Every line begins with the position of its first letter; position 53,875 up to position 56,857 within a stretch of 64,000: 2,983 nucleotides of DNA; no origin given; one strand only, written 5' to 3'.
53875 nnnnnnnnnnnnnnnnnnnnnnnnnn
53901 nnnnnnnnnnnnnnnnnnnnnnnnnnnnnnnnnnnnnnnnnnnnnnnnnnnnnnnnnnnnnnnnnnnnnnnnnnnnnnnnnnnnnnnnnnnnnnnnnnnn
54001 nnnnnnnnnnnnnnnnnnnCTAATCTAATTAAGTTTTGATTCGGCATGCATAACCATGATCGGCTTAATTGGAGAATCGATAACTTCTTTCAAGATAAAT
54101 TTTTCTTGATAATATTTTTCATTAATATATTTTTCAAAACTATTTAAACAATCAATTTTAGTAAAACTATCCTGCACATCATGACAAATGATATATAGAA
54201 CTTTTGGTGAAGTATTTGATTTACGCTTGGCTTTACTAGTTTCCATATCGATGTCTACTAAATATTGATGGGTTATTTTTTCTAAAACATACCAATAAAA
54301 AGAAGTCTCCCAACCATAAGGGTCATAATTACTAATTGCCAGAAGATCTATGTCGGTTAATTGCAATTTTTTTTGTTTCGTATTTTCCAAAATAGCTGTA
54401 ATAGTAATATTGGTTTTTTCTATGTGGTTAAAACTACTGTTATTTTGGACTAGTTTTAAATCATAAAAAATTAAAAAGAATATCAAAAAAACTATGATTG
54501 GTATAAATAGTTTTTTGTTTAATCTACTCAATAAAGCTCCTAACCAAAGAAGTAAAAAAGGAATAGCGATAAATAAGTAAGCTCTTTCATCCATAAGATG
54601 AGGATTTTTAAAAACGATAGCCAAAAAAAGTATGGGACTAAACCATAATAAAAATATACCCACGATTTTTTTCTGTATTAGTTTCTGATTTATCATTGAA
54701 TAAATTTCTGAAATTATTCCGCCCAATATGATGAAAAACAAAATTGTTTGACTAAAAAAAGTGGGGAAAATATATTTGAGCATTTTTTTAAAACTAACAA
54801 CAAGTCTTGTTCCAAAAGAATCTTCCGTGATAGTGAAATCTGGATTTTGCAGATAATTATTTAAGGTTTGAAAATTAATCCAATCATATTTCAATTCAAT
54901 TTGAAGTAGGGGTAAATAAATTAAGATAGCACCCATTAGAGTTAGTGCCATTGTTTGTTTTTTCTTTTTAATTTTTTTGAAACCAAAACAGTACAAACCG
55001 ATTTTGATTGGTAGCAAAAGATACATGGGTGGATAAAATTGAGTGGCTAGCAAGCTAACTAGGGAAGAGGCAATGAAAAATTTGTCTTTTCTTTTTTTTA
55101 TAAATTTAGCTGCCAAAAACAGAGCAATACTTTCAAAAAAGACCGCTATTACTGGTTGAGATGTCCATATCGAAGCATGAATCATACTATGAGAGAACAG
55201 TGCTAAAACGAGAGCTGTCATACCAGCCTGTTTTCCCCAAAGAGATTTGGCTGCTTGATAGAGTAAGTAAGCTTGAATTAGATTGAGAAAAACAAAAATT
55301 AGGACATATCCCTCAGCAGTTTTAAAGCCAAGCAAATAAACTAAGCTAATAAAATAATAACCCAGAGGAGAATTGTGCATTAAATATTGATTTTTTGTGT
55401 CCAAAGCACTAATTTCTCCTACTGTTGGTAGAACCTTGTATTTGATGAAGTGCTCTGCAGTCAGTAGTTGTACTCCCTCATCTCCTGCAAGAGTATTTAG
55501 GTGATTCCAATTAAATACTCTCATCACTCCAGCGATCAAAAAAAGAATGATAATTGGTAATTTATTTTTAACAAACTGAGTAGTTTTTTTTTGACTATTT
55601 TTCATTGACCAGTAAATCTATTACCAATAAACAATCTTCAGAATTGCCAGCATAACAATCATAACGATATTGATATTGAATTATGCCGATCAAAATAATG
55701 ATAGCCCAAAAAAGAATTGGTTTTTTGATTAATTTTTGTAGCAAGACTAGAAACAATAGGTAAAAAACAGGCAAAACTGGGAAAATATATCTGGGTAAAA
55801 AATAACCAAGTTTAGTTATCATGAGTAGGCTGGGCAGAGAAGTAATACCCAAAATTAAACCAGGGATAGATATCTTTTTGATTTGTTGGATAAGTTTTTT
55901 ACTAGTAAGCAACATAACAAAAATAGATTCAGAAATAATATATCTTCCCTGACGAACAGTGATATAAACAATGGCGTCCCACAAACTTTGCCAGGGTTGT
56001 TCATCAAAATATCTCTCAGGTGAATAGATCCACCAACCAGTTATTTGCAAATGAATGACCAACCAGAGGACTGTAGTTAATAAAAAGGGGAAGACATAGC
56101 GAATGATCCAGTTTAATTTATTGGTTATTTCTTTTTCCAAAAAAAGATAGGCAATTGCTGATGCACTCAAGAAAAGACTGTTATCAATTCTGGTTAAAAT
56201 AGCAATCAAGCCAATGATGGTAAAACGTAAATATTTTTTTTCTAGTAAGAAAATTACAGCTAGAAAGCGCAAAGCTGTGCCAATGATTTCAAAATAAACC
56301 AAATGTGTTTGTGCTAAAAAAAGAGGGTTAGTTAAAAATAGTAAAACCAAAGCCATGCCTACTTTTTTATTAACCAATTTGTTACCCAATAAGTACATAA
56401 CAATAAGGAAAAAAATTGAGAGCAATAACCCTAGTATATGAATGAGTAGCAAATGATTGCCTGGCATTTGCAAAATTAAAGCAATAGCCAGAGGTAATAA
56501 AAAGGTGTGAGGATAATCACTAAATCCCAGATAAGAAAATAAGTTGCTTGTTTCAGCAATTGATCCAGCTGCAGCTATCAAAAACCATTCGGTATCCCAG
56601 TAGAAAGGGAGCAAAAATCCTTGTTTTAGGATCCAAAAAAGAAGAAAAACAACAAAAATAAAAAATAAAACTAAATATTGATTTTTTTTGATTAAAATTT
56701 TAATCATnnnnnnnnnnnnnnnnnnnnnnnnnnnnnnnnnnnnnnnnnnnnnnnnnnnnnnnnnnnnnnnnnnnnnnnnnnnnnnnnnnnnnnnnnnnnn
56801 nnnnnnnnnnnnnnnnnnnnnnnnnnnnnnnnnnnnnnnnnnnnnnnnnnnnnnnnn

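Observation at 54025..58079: Possible protein O-glycosylation module: ArnT/PMT-like GT-C next to a polyprenol-P-sugar-synthase-like GT2, close to PT-rich surface proteins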

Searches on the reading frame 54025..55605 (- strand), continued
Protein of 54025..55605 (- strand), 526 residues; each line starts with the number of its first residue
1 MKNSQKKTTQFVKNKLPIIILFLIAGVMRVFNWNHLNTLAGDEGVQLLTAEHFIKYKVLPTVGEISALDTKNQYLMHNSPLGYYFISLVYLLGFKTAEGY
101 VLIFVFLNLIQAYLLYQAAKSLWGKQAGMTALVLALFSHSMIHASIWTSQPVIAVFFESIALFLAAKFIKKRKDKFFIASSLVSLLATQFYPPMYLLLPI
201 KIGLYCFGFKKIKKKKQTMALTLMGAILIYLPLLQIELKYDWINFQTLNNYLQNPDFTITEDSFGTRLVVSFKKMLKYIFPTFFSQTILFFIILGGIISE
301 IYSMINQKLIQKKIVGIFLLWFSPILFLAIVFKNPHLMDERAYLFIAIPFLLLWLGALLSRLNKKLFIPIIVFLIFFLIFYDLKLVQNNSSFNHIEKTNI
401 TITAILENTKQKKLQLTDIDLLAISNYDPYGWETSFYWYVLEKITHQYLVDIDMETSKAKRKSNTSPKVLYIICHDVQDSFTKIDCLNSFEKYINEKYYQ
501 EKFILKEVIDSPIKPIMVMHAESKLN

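Call 80: find_encoding_contigs(protein=P0130, flank=10000, max_places=1)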
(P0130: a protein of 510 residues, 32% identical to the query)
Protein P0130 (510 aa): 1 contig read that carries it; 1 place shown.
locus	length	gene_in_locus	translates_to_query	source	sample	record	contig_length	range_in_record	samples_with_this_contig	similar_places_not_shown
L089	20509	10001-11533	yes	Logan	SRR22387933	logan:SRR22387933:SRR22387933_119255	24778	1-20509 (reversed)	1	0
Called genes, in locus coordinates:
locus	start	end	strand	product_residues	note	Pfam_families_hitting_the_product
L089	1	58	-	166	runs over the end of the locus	PF02643:DUF192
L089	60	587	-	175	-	-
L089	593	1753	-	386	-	PF00933:Glyco_hydro_3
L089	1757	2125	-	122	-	-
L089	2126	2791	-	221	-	-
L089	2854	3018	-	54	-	-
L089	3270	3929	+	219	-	PF02397:Bac_transf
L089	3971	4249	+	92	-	-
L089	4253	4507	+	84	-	PF05015:HigB-like_toxin (weak)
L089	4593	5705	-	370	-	PF00575:S1 (weak), PF23459:S1_RRP5 (faint), PF00575:S1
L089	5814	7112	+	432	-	PF00162:PGK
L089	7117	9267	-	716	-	PF04932:Wzy_C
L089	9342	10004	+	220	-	PF13489:Methyltransf_23, PF02353:CMAS (weak), PF05175:MTS, PF08003:Methyltransf_9, PF13847:Methyltransf_31, PF08241:Methyltransf_11, PF08242:Methyltransf_12, PF13649:Methyltransf_25, +2 more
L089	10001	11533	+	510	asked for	PF13231:PMT_2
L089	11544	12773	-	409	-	PF04794:YdjC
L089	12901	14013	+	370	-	PF13439:Glyco_transf_4 (weak), PF20706:GT4-conflict, PF00534:Glycos_transf_1, PF13692:Glyco_trans_1_4, PF13524:Glyco_trans_1_2 (weak)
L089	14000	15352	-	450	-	PF13231:PMT_2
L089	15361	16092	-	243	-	PF03808:Glyco_tran_WecG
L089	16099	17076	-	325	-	PF01073:3Beta_HSD, PF01370:Epimerase, PF16363:GDP_Man_Dehyd, PF07993:NAD_binding_4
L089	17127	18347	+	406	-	PF13439:Glyco_transf_4, PF00534:Glycos_transf_1, PF13692:Glyco_trans_1_4, PF13524:Glyco_trans_1_2 (weak)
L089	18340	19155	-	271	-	-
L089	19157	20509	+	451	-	?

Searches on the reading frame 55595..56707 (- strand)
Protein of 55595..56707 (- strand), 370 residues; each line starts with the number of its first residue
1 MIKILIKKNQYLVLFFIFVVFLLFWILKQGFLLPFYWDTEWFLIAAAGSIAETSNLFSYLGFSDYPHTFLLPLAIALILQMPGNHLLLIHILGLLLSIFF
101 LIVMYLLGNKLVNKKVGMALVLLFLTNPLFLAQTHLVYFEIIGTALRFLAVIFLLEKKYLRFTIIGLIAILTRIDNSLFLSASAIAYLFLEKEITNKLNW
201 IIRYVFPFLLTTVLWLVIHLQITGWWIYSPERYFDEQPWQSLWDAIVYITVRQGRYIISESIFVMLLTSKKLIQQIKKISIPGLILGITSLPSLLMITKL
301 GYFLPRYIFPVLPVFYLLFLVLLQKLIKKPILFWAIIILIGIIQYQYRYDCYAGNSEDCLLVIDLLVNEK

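Call 5: search_protein_families(library=pfam, proteins=[window:55595-56707:-], max_evalue=0.01)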
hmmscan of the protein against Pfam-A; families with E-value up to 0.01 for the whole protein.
window:55595-56707:- (370 aa): 0 families

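Call 8: search_protein_families(library=ncbifam, proteins=[window:55595-56707:-], max_evalue=0.01)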
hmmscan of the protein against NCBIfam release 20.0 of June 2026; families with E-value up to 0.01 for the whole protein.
window:55595-56707:- (370 aa): 1 family
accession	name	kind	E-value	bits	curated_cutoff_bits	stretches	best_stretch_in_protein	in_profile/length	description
NF046093.1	AZOBR_p60025_fam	subfamily_domain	0.0037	16.5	150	1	70-208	96-231/232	AZOBR_p60025 family cell surface glycopolymer formation protein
